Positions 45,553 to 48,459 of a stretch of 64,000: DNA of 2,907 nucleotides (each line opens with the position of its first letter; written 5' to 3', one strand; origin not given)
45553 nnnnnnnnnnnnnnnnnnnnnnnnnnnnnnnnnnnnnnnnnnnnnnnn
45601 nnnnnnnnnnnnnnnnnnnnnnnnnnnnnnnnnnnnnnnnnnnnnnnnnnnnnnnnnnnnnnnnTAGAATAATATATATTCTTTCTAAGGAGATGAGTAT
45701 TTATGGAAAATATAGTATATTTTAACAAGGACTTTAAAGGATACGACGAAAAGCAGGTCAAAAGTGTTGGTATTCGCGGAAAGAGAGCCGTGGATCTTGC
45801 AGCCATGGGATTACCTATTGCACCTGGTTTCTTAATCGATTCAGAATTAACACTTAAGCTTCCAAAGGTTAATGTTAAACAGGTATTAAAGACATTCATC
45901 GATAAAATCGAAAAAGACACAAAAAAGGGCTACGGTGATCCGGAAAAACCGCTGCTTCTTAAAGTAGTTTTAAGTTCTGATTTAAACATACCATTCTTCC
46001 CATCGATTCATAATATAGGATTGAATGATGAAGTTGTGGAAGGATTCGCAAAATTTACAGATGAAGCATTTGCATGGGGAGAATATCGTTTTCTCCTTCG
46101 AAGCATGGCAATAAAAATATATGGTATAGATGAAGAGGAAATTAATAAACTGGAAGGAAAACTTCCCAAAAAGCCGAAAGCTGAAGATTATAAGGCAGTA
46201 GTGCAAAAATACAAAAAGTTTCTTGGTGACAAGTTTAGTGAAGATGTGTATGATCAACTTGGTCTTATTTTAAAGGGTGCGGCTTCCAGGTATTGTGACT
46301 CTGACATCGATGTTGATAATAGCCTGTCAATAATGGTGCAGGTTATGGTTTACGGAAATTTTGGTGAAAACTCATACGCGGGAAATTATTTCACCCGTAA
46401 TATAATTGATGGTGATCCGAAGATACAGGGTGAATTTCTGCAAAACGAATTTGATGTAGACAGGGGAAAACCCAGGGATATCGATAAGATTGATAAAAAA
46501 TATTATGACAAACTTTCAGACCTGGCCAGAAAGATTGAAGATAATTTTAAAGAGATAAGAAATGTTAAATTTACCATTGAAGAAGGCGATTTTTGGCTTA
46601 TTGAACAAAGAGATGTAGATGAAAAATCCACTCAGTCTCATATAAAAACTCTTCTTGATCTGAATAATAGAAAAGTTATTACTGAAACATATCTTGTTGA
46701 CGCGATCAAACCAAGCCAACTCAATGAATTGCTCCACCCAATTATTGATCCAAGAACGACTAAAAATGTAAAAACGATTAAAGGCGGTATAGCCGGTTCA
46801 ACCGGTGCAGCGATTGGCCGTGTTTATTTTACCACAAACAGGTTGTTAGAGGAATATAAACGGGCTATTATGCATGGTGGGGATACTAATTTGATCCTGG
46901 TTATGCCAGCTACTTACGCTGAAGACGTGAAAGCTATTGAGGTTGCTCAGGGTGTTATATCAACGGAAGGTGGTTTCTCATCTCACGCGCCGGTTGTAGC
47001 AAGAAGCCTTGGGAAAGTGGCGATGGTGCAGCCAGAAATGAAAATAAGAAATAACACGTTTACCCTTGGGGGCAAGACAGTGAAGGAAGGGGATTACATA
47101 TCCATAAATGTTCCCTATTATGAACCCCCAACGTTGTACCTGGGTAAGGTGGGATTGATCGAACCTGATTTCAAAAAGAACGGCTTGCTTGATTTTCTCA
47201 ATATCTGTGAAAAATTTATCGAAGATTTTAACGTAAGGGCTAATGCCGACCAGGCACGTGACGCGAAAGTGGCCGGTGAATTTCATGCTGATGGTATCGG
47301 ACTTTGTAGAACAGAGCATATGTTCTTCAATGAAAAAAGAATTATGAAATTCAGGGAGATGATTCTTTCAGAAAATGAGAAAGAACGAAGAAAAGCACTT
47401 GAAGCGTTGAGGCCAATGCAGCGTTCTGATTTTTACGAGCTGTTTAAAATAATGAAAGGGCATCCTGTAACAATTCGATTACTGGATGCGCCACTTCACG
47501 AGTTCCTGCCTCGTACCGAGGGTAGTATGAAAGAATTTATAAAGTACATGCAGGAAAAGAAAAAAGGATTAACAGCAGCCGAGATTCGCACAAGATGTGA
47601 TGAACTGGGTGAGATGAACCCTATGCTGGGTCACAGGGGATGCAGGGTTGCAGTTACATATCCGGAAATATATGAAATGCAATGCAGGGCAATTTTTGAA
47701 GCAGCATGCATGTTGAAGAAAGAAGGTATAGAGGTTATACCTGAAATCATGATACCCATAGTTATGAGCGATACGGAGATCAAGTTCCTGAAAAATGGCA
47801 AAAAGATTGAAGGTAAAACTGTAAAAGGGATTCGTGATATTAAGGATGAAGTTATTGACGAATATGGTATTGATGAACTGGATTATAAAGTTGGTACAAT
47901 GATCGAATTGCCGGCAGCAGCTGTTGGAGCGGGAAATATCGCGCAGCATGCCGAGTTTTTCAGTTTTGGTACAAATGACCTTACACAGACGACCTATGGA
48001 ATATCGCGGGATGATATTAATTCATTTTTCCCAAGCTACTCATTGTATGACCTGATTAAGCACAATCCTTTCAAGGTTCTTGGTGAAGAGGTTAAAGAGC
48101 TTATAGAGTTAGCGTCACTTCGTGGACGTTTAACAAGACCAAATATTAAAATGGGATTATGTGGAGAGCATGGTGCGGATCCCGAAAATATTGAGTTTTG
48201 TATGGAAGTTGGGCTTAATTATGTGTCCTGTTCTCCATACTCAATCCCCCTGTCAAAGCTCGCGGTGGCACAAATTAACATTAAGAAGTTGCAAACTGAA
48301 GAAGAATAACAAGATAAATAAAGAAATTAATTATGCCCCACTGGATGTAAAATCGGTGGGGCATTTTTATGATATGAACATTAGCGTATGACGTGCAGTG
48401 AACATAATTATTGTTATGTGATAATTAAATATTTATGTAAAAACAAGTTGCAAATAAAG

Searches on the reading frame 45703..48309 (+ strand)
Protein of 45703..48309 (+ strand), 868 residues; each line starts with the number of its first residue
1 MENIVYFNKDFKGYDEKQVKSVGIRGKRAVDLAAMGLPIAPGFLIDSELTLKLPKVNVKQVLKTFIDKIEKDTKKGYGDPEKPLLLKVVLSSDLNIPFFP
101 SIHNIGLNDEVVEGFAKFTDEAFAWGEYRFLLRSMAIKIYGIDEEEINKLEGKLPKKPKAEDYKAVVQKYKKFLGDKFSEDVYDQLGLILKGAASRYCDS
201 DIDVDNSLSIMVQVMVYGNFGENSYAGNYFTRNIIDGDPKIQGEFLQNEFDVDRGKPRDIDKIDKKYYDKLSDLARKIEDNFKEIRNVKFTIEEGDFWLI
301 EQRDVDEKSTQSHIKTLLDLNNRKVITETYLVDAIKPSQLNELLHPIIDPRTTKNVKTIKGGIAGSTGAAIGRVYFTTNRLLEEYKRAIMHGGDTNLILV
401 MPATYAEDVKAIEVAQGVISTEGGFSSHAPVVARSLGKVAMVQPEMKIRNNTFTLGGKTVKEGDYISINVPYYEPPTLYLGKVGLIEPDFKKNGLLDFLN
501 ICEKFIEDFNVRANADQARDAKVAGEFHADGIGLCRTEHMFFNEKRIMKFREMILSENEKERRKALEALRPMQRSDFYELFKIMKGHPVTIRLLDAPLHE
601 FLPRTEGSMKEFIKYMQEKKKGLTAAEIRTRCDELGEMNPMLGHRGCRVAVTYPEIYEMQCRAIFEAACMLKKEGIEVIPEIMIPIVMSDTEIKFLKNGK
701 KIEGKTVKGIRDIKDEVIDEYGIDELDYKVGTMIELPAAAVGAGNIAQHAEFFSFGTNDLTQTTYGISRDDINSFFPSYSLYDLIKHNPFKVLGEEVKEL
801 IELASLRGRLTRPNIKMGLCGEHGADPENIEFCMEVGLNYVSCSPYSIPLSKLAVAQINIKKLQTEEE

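Call 3: search_protein_families(library=pfam, proteins=[window:45703-48309:+], max_evalue=0.1)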
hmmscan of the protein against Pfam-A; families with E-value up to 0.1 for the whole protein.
window:45703-48309:+ (868 aa): 3 families
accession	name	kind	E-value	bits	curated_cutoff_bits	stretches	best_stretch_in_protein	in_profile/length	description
PF02896.24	PEP-utilizers_C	-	1e-69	235.4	22.8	1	507-859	18-292/293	PEP-utilising enzyme, PEP-binding domain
PF00391.29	PEP-utilizers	-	1.2e-10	41.3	23.1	1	396-468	4-67/72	PEP-utilising enzyme, mobile domain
PF01326.24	PPDK_N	-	2.4e-06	27.5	27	1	259-313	261-317/328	Pyruvate phosphate dikinase, AMP/ATP-binding domain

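Call 53: search_protein_families(library=ncbifam, proteins=[window:45703-48309:+], max_evalue=0.001)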
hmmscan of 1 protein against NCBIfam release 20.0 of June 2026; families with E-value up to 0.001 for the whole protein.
window:45703-48309:+ (868 aa): 7 families
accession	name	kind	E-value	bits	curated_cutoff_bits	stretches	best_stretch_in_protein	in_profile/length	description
TIGR01828.1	pyru_phos_dikin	equivalog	1.6e-215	717.8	843.45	1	11-860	7-865/865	pyruvate, phosphate dikinase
NF004531.0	PRK05878.1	equivalog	4.4e-47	160.9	456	1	14-443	18-431/534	pyruvate, phosphate dikinase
NF005057.0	PRK06464.1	equivalog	2e-35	122.1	598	1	260-863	288-793/798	phosphoenolpyruvate synthase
TIGR01418.1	PEP_synth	equivalog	1.4e-32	113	739.75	1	353-858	346-782/784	pyruvate, water dikinase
TIGR01417.1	PTS_I_fam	equivalog_domain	3.6e-32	111.5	341.7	1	637-864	349-545/565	phosphoenolpyruvate--protein phosphotransferase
NF008382.0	PRK11177.1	equivalog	5.1e-28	98.1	824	1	637-861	350-543/575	phosphoenolpyruvate-protein phosphotransferase PtsI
NF008283.0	PRK11061.1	equivalog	3e-20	72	583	1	636-864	514-712/748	phosphoenolpyruvate--protein phosphotransferase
